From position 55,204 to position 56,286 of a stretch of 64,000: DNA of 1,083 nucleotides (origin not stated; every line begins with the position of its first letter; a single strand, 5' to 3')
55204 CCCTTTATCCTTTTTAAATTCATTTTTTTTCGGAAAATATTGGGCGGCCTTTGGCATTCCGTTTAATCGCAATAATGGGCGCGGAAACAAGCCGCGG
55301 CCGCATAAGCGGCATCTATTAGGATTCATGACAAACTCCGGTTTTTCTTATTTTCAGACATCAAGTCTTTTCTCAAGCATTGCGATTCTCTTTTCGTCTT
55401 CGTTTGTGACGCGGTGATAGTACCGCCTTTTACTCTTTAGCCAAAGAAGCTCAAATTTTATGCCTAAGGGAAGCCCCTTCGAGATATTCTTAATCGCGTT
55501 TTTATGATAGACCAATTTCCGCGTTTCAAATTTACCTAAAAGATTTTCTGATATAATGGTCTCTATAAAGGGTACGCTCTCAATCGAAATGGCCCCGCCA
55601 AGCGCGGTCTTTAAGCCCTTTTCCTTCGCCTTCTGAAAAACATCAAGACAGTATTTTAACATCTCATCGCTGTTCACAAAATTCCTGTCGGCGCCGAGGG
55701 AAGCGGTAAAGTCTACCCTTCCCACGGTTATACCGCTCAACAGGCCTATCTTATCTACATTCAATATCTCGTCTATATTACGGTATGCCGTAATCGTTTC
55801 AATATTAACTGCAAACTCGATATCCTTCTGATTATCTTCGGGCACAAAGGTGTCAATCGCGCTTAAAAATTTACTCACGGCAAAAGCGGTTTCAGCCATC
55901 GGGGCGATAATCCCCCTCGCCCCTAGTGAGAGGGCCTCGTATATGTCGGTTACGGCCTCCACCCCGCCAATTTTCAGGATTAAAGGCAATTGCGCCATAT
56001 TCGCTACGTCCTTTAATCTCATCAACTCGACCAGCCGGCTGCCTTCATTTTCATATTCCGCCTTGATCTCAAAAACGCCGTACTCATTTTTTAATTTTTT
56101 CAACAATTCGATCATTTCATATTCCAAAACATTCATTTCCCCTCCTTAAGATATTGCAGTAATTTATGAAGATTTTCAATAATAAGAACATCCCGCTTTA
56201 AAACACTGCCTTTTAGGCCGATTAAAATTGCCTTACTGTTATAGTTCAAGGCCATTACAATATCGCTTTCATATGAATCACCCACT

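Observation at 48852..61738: CDP-3,6-dideoxyhexose pathway core (ddhA, ddhB, E1) with accessory branching and methylation enzymes; E3 reductase not in window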

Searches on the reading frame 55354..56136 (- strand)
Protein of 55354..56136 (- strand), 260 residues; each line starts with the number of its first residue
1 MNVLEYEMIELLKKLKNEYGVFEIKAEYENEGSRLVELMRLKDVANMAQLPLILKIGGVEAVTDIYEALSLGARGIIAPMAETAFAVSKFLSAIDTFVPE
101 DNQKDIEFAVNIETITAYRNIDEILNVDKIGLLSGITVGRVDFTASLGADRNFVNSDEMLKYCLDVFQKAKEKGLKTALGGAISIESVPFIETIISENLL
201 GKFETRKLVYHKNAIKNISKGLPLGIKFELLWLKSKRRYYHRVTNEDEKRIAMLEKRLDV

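Call 4: search_protein_families(library=pfam, proteins=[window:55354-56136:-])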
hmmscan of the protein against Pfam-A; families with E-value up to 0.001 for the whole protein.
window:55354-56136:- (260 aa): 1 family
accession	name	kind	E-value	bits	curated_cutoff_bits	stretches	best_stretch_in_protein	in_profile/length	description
PF03328.21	HpcH_HpaI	-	1.9e-09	37.6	25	1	63-175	73-185/221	HpcH/HpaI aldolase/citrate lyase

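Call 6: search_protein_families(library=ncbifam, proteins=[window:55354-56136:-], max_evalue=0.00001)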
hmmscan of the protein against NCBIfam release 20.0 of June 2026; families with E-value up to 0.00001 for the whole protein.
window:55354-56136:- (260 aa): 2 families
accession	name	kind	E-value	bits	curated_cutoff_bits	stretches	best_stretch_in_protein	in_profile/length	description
NF007521.0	PRK10128.1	equivalog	5.2e-07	29.5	441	0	95-153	136-190/267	2-keto-3-deoxy-L-rhamnonate aldolase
NF041626.1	malyCoAlyase_Halo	equivalog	8.9e-06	24.9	500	0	59-152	90-184/340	L-malyl-CoA/beta-methylmalyl-CoA lyase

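Call 33: find_related_loci(query=A1, collection=genome_contigs, flank=10000)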
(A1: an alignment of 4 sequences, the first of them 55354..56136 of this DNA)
Query A1 (260 aa) in genome_contigs; peptide patterns used: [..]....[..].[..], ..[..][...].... (x = any residue, [..] = any of these).
600 stretches matched a pattern (row limit reached: there are more); 63 encode a relative of the query (tblastn E <= 1e-3); 63 distinct loci.
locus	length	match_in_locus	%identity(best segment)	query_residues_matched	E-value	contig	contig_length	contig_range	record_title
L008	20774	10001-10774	79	1-258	9e-137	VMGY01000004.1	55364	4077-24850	MAG: Parcubacteria group bacterium Athens0714_12 Athens071412_scaffold_250, whole genome shotgun sequence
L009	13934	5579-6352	75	1-258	3e-129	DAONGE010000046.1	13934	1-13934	MAG TPA_asm: Candidatus Omnitrophota bacterium isolate AMR_MDS_3825 NODE_4776_length_13934_cov_6.303840, whole genome sh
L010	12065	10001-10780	74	1-260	1e-129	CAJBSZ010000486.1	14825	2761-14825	uncultured bacterium isolate Loc090907-8m_bin-482 genome assembly, contig: bin-482:486/559, whole genome shotgun sequenc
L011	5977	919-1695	78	1-259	6e-129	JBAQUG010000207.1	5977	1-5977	MAG: Victivallales bacterium isolate MFD12006_ilm_asm_bin38 k127_52859, whole genome shotgun sequence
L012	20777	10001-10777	74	1-259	2e-128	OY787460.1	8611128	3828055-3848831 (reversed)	MAG: Victivallales bacterium isolate c43507a4-3b0a-454f-a213-a96987c4837a genome assembly, chromosome: 1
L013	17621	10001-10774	75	1-258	6e-128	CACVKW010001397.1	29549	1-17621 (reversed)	Olavius sp. associated proteobacterium Delta 1 isolate mag2:49deedb4-927c-43a8-ad40-04e63e16f3c8 genome assembly, contig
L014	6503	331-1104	74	1-258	4e-127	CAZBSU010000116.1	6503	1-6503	MAG TPA_asm: uncultured Planctomycetales bacterium isolate binchicken_co256_149 genome assembly, contig: NODE_35991_leng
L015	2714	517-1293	71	1-259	1e-130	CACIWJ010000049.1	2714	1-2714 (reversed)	uncultured Pelagibacteraceae bacterium isolate AG-439-I17 genome assembly, contig: AG-439-I17_NODE_49, whole genome shot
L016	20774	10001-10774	72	1-258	4e-124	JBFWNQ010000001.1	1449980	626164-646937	MAG: Bacteriovoracia bacterium isolate CA_2019_TPBF_116 NODE_15_length_1449980_cov_9.995961_TPBF, whole genome shotgun s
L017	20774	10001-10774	70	1-258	1e-123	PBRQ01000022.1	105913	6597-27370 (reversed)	MAG: Gammaproteobacteria bacterium isolate NP948 45948, whole genome shotgun sequence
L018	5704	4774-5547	68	1-258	3e-122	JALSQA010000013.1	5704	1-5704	MAG: Campylobacterales bacterium isolate 356-284_metabat2_scaf2bin.105 356-284_scaffold_10760_c1, whole genome shotgun s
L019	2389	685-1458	68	1-258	1e-127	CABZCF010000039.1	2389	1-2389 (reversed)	MAG: uncultured Pelagibacteraceae bacterium isolate AG-337-C19 genome assembly, contig: AG-337-C19_NODE_39, whole genome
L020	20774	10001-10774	69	1-258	3e-121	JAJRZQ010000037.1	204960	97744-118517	MAG: bacterium isolate Dive96_bin4.205 k141_3848736, whole genome shotgun sequence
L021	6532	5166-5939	67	1-258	1e-120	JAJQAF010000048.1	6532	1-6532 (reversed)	MAG: Campylobacter sp. isolate BH.8_9 NODE_1577_length_6532_cov_15.576501, whole genome shotgun sequence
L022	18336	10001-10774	67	1-258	1e-120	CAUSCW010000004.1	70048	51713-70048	MAG TPA_asm: uncultured Campylobacter sp. isolate ERR9969218_bin.24_MetaWRAP_v1.3_MAG genome assembly, contig: ERZ216159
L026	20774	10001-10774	68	1-258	6e-120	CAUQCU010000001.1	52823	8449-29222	MAG TPA_asm: Campylobacter concisus isolate ERR9969019_bin.5_MetaWRAP_v1.3_MAG genome assembly, contig: ERZ21615905.244,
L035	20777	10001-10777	62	1-258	7e-107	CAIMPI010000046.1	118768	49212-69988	MAG: uncultured Chlorobiaceae bacterium isolate AM-lipid-02-D7_bin-507 genome assembly, contig: bin-507:46/55, whole gen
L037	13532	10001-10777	61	1-258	1e-105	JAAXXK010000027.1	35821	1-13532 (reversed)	MAG: Chlorobiaceae bacterium isolate W9_Combined_metabat2_098 W9_Combined_metabat2_098_NODE_657, whole genome shotgun se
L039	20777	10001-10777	62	1-258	7e-105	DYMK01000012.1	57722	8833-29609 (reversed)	MAG TPA_asm: Sulfuricurvum sp. isolate SulCav_FS06-10_2_44_336 SulCav_FS06_10_154_length_57722_cov_186_070976, whole gen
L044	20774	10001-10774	67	1-258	9e-119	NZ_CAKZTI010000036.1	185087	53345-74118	MAG: uncultured Campylobacter sp. isolate ERR589615_bin.33_CONCOCT_v1.1_MAG ERZ773034.8, whole genome shotgun sequence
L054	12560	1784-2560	56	1-258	5e-93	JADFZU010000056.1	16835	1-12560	MAG: Magnetococcales bacterium isolate nJSWbin3 nJSW_bin3_NODE_56_length_16835_cov_7.404643, whole genome shotgun sequen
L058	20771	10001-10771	54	1-256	2e-91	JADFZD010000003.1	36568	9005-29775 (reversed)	MAG: Magnetococcales bacterium isolate nHA4bin8 nHA4_bin8_NODE_3_length_36568_cov_4.762407, whole genome shotgun sequenc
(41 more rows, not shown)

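Call 36: search_protein_families(library=pfam, proteins=[L044:4313-4687:+, L037:8924-10000:+, L058:10913-12079:+, L037:8262-8927:+, L035:11238-13745:+, L020:14060-15373:+, L039:11697-12098:+, L026:18435-19397:+, L008:16138-17100:+, L054:2663-3766:+], max_evalue=0.0001)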
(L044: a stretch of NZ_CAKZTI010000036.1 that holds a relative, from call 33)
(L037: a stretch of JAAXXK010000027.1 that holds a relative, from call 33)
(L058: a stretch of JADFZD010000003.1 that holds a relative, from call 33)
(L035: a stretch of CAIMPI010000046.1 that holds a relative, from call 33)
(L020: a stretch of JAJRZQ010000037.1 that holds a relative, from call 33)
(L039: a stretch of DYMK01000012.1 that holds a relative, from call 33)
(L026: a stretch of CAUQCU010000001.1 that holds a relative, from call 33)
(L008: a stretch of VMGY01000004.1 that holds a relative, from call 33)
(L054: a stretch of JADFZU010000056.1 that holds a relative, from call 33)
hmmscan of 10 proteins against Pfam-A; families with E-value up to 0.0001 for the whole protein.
L044:4313-4687:+ (124 aa): 1 family
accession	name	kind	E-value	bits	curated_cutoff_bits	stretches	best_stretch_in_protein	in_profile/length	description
PF04138.20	GtrA_DPMS_TM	-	2.6e-14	53.8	26.1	1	11-122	1-117/117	GtrA/DPMS, transmembrane domain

L037:8924-10000:+ (358 aa): 2 families
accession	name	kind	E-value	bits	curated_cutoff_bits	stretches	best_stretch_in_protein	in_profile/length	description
PF01761.26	DHQ_synthase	-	3.9e-33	114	24.2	1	60-168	2-110/115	3-dehydroquinate synthase N-terminal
PF24621.2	DHQS_C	-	2.7e-26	92.7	27.6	1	174-316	1-143/144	3-dehydroquinate synthase C-terminal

L058:10913-12079:+ (388 aa): 2 families
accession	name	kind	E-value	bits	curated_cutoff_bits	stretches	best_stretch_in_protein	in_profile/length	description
PF13186.11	SPASM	-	2.1e-13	50.8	21.5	1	273-339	1-66/67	Iron-sulfur cluster-binding domain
PF04055.27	Radical_SAM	-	4.1e-12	47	29.5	1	51-187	5-136/166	Radical SAM superfamily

L037:8262-8927:+ (221 aa): 4 families
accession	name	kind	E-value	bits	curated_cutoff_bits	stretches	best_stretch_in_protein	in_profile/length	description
PF13561.12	adh_short_C2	-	8.4e-44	150.3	27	1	33-219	45-235/236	Enoyl-(Acyl carrier protein) reductase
PF00106.31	adh_short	-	9.1e-38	130.1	26.6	1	37-170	54-191/195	short chain dehydrogenase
PF01370.27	Epimerase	-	4.1e-06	26.8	20.9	1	6-140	1-154/240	NAD dependent epimerase/dehydratase family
PF04321.23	RmlD_sub_bind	-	3.7e-05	23.4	27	1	5-98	2-89/287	RmlD substrate binding domain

L035:11238-13745:+ (835 aa): 0 families

L020:14060-15373:+ (437 aa): 1 family
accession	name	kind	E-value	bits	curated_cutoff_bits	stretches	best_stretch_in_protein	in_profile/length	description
PF04055.27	Radical_SAM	-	8.7e-11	42.7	29.5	1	120-254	5-143/166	Radical SAM superfamily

L039:11697-12098:+ (133 aa): 1 family
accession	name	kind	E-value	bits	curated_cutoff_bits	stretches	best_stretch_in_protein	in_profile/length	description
PF04138.20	GtrA_DPMS_TM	-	4.6e-19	69.2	26.1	1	13-129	1-117/117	GtrA/DPMS, transmembrane domain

L026:18435-19397:+ (320 aa): 2 families
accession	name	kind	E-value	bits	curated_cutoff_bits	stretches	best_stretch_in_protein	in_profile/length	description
PF00535.33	Glycos_transf_2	-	1.1e-23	84.5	23.3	1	8-137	1-129/168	Glycosyl transferase family 2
PF13641.12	Glyco_tranf_2_3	-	8.4e-06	26.4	27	1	7-130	3-129/230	Glycosyltransferase like family 2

L008:16138-17100:+ (320 aa): 2 families
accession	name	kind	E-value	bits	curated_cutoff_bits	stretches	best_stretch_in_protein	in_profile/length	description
PF05050.19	Methyltransf_21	-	2.8e-18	67.1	22.7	1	110-274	1-172/173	Methyltransferase FkbM domain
PF02475.24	TRM5-TYW2_MTfase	-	1.9e-07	31.6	28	1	87-155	20-87/164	TRM5/TYW2 methyltransferase domain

L054:2663-3766:+ (367 aa): 2 families
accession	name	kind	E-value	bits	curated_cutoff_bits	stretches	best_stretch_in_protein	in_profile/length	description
PF04055.27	Radical_SAM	-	2.1e-17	64.2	29.5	1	43-186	5-144/166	Radical SAM superfamily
PF13186.11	SPASM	-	1e-12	48.6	21.5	1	265-331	1-66/67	Iron-sulfur cluster-binding domain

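Call 39: search_solved_structures(query=window:55354-56136:-, max_evalue=1, show_alignments=1)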
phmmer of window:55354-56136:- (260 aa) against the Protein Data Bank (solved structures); distinct sequences matched with E-value up to 1: 27.
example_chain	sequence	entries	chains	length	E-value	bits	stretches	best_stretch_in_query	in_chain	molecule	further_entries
2vws_A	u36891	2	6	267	6.8e-05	26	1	93-153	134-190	YFAU, 2-KETO-3-DEOXY SUGAR ALDOLASE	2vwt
7nr1_A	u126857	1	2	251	0.0011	22.1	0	110-157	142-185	HpcH/HpaI aldolase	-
7o5w_AAA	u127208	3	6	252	0.0011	22.1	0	110-157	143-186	HpcH/HpaI aldolase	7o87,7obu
7o5v_AAA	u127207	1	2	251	0.0011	22.1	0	110-157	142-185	HpcH/HpaI aldolase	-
7nnk_A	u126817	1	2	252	0.0011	22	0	110-157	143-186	HpcH/HpaI aldolase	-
6r62_A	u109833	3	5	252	0.0011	22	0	110-157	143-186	HpcH/HpaI aldolase | hydroxyketoacid aldolase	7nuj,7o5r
7o9r_AAA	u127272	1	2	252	0.0012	22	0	110-157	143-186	HpcH/HpaI aldolase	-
7o5i_A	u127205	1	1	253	0.0012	22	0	110-157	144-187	HpcH/HpaI aldolase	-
8adq_A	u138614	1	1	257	0.0012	21.9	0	110-157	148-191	HpcH/HpaI aldolase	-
7et8_A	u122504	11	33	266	0.003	20.7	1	100-173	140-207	4-hydroxy-2-oxoheptanedioate aldolase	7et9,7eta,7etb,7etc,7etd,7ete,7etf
2cdh_0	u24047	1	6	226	0.0052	19.9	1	38-78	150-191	ENOYL REDUCTASE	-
3sr7_A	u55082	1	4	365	0.035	17.2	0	52-125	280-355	Isopentenyl-diphosphate delta-isomerase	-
5zbm_A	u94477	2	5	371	0.11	15.6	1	38-78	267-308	Glycolate oxidase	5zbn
1al7_A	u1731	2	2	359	0.11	15.5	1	38-78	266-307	GLYCOLATE OXIDASE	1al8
1gox_A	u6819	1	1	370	0.12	15.4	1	38-78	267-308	(S)-2-HYDROXY-ACID OXIDASE, PEROXISOMAL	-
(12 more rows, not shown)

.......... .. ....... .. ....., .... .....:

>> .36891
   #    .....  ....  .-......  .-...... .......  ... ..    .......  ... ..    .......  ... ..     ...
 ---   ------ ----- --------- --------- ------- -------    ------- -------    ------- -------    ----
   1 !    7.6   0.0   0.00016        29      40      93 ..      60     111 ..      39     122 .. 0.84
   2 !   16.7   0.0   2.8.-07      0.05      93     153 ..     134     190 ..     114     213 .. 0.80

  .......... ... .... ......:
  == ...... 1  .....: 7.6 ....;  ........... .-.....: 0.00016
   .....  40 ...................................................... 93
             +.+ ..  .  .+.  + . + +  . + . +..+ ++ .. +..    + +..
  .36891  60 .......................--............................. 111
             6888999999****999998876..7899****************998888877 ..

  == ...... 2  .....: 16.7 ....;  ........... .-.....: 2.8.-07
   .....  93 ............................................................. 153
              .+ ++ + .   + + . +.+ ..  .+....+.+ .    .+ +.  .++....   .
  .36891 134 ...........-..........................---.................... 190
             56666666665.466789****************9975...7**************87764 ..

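Call 51: find_homologous_proteins(query=window:55354-56136:-, max_evalue=0.00001)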
Query window:55354-56136:- (260 aa): 1156 proteins with E <= 0.00001 among 2996 candidates; the best 120 are listed.
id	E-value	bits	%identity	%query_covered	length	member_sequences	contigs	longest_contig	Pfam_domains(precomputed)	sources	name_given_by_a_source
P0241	2.5e-161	553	100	100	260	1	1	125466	PF03328.21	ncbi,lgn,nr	ncbi:MAG: aldolase/citrate lyase family protein [Candidatus Omnitrophica bacterium]|nr:aldolase/citr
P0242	2.8e-139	481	86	100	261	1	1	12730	PF03328.21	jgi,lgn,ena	-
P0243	2.8e-138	477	84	100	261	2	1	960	PF03328.21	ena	-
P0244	1.9e-137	475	84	100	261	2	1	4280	PF03328.21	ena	-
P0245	1.4e-136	472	85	100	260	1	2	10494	PF03328.21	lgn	-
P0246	1.5e-136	472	84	100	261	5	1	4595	PF03328.21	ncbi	-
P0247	2.6e-136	471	83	100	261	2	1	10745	PF03328.21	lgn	-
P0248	8.0e-136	469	84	99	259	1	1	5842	PF03328.21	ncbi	-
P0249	2.3e-134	465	83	100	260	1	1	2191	PF03328.21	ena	-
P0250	5.3e-134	463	82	99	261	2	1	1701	PF03328.21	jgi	-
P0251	2.2e-133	461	81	100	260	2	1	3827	PF03328.21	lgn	-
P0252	3.0e-133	461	82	100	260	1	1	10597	PF03328.21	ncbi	-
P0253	3.5e-133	461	81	100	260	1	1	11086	PF03328.21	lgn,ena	-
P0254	3.6e-133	461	82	100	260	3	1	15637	PF03328.21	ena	-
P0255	4.4e-133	460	83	100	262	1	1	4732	PF03328.21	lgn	-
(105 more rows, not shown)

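Call 58: predict_structure(alignment_id=A2)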
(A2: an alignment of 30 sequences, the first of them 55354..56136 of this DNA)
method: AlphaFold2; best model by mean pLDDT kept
length: 260 residues; sequences in the alignment: 30
mean_pLDDT: 91.2   pTM: 0.89
mean pLDDT of the five models: 91.2, 91.1, 89.4, 89.4, 88.5
residues with pLDDT >= 90: 197; 70-90: 51; 50-70: 10; < 50: 2
segments of 3 or more residues with pLDDT < 50: none
pLDDT, mean of each block of 10 residues (from residue 1): 93 97 84 74 95 82 84 89 91 92 93 95 96 96 94 95 98 97 92 98 95 95 95 85 77 87
secondary structure, 60 per line:
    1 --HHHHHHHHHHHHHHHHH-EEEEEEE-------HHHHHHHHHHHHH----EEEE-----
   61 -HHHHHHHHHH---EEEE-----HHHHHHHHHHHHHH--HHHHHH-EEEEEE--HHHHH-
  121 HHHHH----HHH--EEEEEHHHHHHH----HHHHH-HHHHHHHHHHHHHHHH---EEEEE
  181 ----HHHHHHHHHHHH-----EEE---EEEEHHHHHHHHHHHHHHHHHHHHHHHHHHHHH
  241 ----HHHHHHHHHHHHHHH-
elements in order: H3-19 E21-27 H35-47 E52-55 H62-71 E75-78 H84-97 H100-105 E107-112 H115-119 H121-125 E135-139 H140-146 H151-155 H157-172 E176-180 H185-196 E202-204 E208-211 H212-240 H245-259

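Call 60: fold_search(model_id=the predicted structure, library=pdb)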
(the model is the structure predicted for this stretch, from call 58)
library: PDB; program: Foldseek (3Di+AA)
matches with E <= 10: 1636; with E <= 0.001: 141
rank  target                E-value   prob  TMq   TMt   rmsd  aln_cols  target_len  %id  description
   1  7o5i                  3.2e-09  1.00  0.60  0.61   3.2       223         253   20  Crystal structure of apo-SwHKA (Hydroxy ketone aldolase) from Sphingomonas wittichii RW1 (released 2022-11-16)
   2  7et9_A                3.6e-09  1.00  0.61  0.62   6.9       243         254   16  Crystal structure of AbHpaI-Zn-pyruvate complex, Class II aldolase, HpaI from Acinetobacter baumannii (released 2021-11-03)
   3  7et8_A                1.3e-08  1.00  0.61  0.62   6.9       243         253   16  Crystal structure of thermostable AbHpaI, a class II metal dependent pyruvate aldolase, HpaI from Acinetobacter bauman (released 2021-11-03)
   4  7nuj_A                1.4e-08  1.00  0.60  0.63   3.0       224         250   19  Crystal structure of holo-SwHPA-Mg (hydroxy ketone aldolase) from Sphingomonas wittichii RW1 (released 2022-09-21)
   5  7nnk_A                2.2e-08  1.00  0.60  0.63   3.0       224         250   19  Crystal structure of S116A mutant of hydroxy ketone aldolase (SwHKA) from Sphingomonas wittichii RW1 in complex with h (released 2022-11-16)
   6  7eth_A                2.6e-08  1.00  0.60  0.61   5.8       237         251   16  Crystal structure of AbHpaI-Zn-pyruvate-propionaldehyde complex, Class II aldolase, HpaI from Acinetobacter baumannii (released 2021-11-03)
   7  7o9r_AAA              2.9e-08  1.00  0.60  0.63   3.0       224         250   19  Crystal structure of holo-H44A mutant of Hydroxy ketone aldolase (SwHKA) from Sphingomonas wittichii RW1 (released 2022-10-26)
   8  2v5j_B                5.2e-08  1.00  0.57  0.57   4.4       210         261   16  Apo Class II aldolase HpcH (released 2007-10-02)
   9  6r62                  5.5e-08  1.00  0.58  0.60   4.5       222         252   19  Crystal structure of a class II pyruvate aldolase from Sphingomonas wittichii RW1 in complex with hydroxypyruvate (released 2019-05-29)
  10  4b5w_E                6.2e-08  1.00  0.59  0.60   4.2       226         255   15  Crystal structures of divalent metal dependent pyruvate aldolase R70A mutant, HpaI, in complex with pyruvate (released 2012-08-29)
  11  4tv6                  1.0e-07  1.00  0.56  0.64   4.3       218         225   19  Crystal Structure of Citrate Synthase Variant SbnG E151Q (released 2014-10-29)
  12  4b5w_F                1.3e-07  1.00  0.58  0.60   6.4       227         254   15  Crystal structures of divalent metal dependent pyruvate aldolase R70A mutant, HpaI, in complex with pyruvate (released 2012-08-29)
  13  2vws_A                1.5e-07  1.00  0.58  0.59   3.5       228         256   18  Crystal structure of YfaU, a metal ion dependent class II aldolase from Escherichia coli K12 (released 2008-09-09)
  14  2v5j_A                2.0e-07  1.00  0.60  0.59   4.4       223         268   15  Apo Class II aldolase HpcH (released 2007-10-02)
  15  3qll_A                2.4e-07  1.00  0.51  0.60   5.0       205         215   18  Crystal Structure of RipC from Yersinia pestis (released 2012-01-11)
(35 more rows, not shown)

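Call 62: search_dna_similar(query=window:55354-56136:-, collection=plasmids, mode=protein, max_evalue=0.00001, max_rows=15)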
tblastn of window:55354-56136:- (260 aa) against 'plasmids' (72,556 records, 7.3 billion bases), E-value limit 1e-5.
Records with a match: 3; places in all: 3; records where one place covers at least 80% of the query: 3.
Best place of each record, by identity: <60% 3.
By first word of the organism name: Novosphingobium 2; Ilyobacter 1.
By predicted mobility (MOB-suite, as given by PLSDB): non-mobilizable 3.
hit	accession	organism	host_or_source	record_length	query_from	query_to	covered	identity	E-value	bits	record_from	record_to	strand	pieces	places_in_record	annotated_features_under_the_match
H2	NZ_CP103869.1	Novosphingobium humi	pure culture,soil biofilm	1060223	1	257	99%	42.1%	2e-57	204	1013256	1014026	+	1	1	none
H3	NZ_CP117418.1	Novosphingobium humi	Single cell,Soil from military shooting ...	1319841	1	257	99%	42.1%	5e-57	202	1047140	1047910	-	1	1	none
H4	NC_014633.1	Ilyobacter polytropus DSM 2926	marine mud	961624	1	251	97%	37.9%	1e-43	164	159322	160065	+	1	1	aldolase/citrate lyase family protein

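Call 63: get_annotated_region(hit=H4, flank=12000)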
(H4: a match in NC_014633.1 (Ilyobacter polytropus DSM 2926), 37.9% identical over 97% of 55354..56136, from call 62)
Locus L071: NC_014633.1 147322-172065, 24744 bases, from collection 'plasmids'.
description: Ilyobacter polytropus DSM 2926 plasmid pILYOP01, complete sequence
organism: Ilyobacter polytropus DSM 2926 (NCBI taxid 572544)
taxonomy: Bacteria; Fusobacteriota; Fusobacteriia; Fusobacteriales; Fusobacteriaceae; Ilyobacter; Ilyobacter polytropus; Ilyobacter polytropus DSM 2926
host: -; source: marine mud; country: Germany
typing (MOB-suite, as given by PLSDB): non-mobilizable; replicon rep_cluster_99
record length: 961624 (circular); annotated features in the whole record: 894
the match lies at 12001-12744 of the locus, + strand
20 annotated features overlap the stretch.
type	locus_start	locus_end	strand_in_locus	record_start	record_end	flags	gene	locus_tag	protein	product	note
CDS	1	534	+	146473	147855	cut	-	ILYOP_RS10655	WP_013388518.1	oxaloacetate decarboxylase subunit alpha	-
CDS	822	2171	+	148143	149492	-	-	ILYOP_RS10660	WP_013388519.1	MATE family efflux transporter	GO:0009410 - response to xenobiotic stimulus [Evidence IEA]; GO:0006855 - xenobiotic transmembrane transport [Evidence ...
CDS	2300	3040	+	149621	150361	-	-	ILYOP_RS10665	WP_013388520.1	sulfite exporter TauE/SafE family protein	GO:0006810 - transport [Evidence IEA]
CDS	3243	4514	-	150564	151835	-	-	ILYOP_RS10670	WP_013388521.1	four-carbon acid sugar kinase family protein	-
CDS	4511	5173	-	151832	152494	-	-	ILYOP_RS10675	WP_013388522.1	aspartate/glutamate racemase family protein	GO:0006807 - nitrogen compound metabolic process [Evidence IEA]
CDS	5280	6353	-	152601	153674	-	-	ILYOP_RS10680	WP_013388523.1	isocitrate/isopropylmalate dehydrogenase family protein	-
CDS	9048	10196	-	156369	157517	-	-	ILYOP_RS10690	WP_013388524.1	isocitrate/isopropylmalate family dehydrogenase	-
CDS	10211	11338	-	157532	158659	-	-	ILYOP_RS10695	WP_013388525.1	PrpF domain-containing protein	-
CDS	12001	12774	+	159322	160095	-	-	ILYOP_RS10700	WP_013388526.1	aldolase/citrate lyase family protein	-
CDS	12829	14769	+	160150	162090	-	-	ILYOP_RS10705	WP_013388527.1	aconitate hydratase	-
CDS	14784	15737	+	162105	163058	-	-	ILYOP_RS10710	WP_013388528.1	2-hydroxyacid dehydrogenase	-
CDS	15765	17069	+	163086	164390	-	-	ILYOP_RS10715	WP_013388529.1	2-hydroxycarboxylate transporter family protein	-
CDS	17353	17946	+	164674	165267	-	-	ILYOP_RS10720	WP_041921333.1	class II aldolase/adducin family protein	-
CDS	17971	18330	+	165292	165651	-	-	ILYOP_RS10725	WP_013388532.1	CidA/LrgA family protein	-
CDS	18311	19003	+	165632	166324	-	-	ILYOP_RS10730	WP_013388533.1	LrgB family protein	-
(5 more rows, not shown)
